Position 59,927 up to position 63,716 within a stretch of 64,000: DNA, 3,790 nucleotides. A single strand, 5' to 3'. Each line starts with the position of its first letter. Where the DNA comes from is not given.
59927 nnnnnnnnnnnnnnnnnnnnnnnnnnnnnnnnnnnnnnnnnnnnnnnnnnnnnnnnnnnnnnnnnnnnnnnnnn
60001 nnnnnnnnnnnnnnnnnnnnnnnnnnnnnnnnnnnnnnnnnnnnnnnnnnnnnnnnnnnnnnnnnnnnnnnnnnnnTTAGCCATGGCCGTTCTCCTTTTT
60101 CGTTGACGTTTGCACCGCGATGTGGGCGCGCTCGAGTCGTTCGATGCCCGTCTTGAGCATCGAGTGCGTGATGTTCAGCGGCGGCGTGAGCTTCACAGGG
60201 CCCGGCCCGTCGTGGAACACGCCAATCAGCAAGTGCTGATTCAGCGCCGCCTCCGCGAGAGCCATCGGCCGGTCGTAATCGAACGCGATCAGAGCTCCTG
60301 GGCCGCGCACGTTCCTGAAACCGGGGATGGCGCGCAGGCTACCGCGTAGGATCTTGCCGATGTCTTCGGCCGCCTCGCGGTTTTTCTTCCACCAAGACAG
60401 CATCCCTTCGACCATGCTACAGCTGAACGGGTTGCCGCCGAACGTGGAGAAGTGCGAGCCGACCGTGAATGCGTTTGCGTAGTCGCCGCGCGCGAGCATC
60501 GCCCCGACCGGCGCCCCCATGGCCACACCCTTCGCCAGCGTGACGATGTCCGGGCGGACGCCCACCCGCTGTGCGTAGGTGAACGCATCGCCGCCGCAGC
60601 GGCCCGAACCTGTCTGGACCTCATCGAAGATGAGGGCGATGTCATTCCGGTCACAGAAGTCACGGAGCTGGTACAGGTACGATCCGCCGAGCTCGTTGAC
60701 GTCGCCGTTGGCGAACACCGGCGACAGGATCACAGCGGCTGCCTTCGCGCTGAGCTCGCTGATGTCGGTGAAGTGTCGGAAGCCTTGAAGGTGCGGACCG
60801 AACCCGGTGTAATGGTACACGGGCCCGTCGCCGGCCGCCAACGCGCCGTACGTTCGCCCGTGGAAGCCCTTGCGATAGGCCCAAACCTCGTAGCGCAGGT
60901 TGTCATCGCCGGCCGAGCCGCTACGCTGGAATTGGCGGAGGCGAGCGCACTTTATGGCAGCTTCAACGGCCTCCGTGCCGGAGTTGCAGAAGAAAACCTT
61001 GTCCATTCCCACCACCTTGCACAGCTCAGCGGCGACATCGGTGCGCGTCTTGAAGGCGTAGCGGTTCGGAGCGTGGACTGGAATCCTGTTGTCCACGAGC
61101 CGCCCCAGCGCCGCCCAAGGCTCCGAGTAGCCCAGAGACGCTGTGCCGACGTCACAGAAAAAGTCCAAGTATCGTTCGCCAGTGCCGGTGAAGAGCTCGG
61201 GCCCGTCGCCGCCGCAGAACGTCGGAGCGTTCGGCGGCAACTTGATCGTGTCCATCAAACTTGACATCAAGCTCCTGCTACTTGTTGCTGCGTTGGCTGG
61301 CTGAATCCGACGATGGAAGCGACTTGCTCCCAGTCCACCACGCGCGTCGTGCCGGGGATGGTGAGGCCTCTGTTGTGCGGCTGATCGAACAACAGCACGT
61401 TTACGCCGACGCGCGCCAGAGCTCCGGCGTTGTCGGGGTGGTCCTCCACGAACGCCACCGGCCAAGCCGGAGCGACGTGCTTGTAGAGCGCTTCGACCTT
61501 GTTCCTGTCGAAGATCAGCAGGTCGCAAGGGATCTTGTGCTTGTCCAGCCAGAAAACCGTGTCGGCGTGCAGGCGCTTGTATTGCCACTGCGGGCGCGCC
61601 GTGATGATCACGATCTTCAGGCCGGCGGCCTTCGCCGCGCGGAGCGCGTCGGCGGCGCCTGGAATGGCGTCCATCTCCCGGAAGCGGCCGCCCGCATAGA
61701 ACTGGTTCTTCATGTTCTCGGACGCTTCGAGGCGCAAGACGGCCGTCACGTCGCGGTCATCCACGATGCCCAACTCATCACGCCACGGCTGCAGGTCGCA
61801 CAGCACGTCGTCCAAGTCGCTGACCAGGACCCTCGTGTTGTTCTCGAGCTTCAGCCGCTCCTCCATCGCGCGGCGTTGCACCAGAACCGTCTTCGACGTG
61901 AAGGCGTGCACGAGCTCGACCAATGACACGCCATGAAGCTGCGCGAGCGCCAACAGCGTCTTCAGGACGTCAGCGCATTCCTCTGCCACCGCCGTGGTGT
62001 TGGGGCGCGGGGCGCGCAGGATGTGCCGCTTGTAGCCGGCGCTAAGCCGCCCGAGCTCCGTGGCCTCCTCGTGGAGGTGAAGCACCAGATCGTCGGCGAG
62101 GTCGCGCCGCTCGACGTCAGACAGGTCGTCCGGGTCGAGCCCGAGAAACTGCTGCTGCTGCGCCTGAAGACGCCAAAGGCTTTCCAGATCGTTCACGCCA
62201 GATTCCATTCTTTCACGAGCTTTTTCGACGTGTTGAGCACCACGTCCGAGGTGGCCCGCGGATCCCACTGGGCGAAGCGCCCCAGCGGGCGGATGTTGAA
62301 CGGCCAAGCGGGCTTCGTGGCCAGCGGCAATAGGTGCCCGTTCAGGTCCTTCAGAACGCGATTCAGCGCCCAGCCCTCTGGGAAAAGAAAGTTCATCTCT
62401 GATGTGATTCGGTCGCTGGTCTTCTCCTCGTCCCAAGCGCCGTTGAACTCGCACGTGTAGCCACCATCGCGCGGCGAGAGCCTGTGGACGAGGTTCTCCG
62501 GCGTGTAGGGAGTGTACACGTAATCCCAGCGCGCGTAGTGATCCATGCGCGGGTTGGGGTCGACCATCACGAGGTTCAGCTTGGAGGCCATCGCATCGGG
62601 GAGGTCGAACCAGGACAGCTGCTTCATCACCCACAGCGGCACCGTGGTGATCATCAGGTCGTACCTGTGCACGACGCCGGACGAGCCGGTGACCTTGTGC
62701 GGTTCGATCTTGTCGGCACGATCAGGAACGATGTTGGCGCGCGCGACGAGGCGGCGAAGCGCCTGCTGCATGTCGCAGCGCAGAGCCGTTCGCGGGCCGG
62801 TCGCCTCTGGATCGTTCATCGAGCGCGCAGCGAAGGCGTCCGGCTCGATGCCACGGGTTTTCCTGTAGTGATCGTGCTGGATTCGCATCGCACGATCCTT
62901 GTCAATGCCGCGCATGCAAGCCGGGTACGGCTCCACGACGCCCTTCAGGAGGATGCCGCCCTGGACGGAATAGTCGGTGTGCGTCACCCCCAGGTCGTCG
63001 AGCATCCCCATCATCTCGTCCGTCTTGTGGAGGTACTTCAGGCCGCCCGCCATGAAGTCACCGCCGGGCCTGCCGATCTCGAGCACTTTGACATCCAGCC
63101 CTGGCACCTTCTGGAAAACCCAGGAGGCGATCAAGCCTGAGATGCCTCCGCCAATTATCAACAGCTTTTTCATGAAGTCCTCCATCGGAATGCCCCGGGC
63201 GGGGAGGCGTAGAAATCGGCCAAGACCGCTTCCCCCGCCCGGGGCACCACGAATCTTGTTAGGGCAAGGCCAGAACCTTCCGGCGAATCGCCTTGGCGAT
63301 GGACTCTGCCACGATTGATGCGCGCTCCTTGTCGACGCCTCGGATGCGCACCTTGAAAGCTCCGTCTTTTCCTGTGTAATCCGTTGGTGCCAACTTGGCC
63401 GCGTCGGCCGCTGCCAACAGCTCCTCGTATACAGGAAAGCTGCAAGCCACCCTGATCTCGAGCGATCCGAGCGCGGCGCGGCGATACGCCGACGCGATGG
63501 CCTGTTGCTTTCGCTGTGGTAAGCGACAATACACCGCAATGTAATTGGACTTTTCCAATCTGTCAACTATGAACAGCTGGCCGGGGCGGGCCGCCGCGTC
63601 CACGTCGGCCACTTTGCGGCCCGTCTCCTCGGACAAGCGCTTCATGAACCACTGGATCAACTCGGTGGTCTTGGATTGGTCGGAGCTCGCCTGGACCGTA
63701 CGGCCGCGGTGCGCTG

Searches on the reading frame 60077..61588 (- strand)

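Call 30: search_protein_families(library=pfam, proteins=[window:60077-61588:-], max_evalue=0.001)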
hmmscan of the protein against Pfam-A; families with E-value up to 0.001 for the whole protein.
window:60077-61588:- (503 aa): 1 family
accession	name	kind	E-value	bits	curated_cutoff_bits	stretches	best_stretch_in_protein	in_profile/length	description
PF00202.27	Aminotran_3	-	2.3e-62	211.4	30.5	1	136-488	25-402/403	Aminotransferase class-III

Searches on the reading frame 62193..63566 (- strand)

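Call 13: search_protein_families(library=phrogs, proteins=[window:62193-63566:-], max_evalue=0.00001)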
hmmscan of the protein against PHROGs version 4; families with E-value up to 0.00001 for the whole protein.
window:62193-63566:- (457 aa): 0 families

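Call 30: search_protein_families(library=pfam, proteins=[window:62193-63566:-], max_evalue=0.001)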
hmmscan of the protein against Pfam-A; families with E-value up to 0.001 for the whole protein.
window:62193-63566:- (457 aa): 2 families
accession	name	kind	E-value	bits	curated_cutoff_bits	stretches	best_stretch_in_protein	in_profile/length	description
PF01946.23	Thi4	-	0.00029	20.6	26.2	1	134-199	19-87/235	Thi4 family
PF13450.12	NAD_binding_8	-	0.00067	20.3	21.9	0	137-170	1-34/68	NAD(P)-binding Rossmann-like domain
